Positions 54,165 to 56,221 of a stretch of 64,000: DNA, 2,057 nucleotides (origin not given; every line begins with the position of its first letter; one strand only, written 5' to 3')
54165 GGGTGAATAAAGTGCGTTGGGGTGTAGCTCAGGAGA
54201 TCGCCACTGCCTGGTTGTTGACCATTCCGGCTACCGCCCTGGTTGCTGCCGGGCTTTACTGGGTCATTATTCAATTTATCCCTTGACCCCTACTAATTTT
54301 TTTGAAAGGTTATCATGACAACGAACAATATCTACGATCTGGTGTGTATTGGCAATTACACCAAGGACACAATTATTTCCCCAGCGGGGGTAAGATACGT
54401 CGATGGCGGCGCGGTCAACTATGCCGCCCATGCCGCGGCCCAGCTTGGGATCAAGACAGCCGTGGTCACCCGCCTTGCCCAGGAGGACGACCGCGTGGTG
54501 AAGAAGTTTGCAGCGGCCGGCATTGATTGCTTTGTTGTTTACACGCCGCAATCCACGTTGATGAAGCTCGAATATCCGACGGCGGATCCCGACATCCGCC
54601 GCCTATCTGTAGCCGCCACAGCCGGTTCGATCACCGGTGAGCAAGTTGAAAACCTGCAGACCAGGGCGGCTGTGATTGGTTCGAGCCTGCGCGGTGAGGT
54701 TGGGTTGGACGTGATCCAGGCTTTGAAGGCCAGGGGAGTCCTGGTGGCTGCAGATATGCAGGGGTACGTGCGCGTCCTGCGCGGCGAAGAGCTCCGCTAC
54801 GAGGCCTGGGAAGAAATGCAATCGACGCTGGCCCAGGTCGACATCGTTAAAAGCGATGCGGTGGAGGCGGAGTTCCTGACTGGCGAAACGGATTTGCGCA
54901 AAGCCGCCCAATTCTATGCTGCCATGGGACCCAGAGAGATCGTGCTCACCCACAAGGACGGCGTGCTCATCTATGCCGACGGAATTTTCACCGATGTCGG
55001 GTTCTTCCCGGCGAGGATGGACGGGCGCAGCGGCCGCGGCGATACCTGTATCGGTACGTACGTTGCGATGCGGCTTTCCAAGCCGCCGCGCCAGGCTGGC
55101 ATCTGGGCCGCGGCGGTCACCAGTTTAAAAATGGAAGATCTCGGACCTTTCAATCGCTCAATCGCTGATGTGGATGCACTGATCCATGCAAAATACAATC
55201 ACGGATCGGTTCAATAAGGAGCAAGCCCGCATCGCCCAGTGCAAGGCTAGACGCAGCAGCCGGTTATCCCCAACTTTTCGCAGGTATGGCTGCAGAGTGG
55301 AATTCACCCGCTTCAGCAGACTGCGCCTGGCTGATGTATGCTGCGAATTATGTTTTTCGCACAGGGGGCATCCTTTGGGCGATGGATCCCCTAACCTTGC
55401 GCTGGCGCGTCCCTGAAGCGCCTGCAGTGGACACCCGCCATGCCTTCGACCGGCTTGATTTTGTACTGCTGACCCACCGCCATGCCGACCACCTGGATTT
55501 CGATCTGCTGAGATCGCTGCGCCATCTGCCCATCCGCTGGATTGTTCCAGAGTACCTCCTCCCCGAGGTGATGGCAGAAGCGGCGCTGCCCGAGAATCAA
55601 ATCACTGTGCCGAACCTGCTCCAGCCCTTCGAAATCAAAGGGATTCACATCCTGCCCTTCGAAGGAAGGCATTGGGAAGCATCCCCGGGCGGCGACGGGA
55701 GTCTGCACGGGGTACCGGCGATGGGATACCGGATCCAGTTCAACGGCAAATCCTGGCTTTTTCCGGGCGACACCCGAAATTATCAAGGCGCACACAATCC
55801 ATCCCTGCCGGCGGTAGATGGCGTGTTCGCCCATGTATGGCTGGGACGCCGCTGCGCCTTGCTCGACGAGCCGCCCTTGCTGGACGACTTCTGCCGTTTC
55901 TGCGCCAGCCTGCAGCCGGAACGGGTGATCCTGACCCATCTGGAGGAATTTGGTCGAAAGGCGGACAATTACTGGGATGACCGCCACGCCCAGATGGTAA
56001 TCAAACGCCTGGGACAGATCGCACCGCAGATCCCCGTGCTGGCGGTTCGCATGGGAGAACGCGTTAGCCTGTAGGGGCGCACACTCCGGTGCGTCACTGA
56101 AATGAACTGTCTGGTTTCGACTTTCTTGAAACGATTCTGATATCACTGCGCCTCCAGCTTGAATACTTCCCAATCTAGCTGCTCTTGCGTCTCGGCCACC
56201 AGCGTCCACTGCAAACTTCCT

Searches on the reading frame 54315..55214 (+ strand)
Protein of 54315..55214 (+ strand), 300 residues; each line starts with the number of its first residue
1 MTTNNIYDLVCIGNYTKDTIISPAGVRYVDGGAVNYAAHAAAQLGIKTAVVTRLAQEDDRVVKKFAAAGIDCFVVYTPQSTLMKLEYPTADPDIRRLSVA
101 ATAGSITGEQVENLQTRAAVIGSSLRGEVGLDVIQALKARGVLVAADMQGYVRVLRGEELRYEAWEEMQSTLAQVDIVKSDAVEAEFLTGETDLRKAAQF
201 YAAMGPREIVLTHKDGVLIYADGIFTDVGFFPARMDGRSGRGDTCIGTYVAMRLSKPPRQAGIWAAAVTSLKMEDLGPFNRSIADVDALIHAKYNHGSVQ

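Call 63: search_protein_families(library=ncbifam, proteins=[window:54315-55214:+], max_evalue=1e-15)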
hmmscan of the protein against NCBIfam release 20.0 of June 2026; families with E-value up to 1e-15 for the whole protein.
window:54315-55214:+ (300 aa): 0 families

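Call 66: search_protein_families(library=pfam, proteins=[window:54315-55214:+], max_evalue=0.01)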
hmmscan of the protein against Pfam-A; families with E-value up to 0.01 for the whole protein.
window:54315-55214:+ (300 aa): 1 family
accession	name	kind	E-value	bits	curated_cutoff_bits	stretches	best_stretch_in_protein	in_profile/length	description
PF00294.29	PfkB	-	5.6e-10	39.5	25.8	1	11-274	14-291/302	pfkB family carbohydrate kinase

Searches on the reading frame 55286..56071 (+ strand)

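Call 63: search_protein_families(library=ncbifam, proteins=[window:55286-56071:+], max_evalue=1e-15)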
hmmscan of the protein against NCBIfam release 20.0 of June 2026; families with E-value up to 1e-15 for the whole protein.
window:55286-56071:+ (262 aa): 0 families

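Call 66: search_protein_families(library=pfam, proteins=[window:55286-56071:+], max_evalue=0.01)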
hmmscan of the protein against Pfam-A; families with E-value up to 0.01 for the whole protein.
window:55286-56071:+ (262 aa): 3 families
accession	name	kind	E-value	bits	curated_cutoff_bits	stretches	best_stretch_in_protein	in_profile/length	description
PF12706.13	Lactamase_B_2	-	5.3e-17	62.5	27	1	45-218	20-199/200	Beta-lactamase superfamily domain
PF13483.12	Lactamase_B_3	-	0.00013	22.4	24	1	21-165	9-113/160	Beta-lactamase superfamily domain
PF00753.33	Lactamase_B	-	0.005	17.2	22.7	0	56-165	43-152/196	Metallo-beta-lactamase superfamily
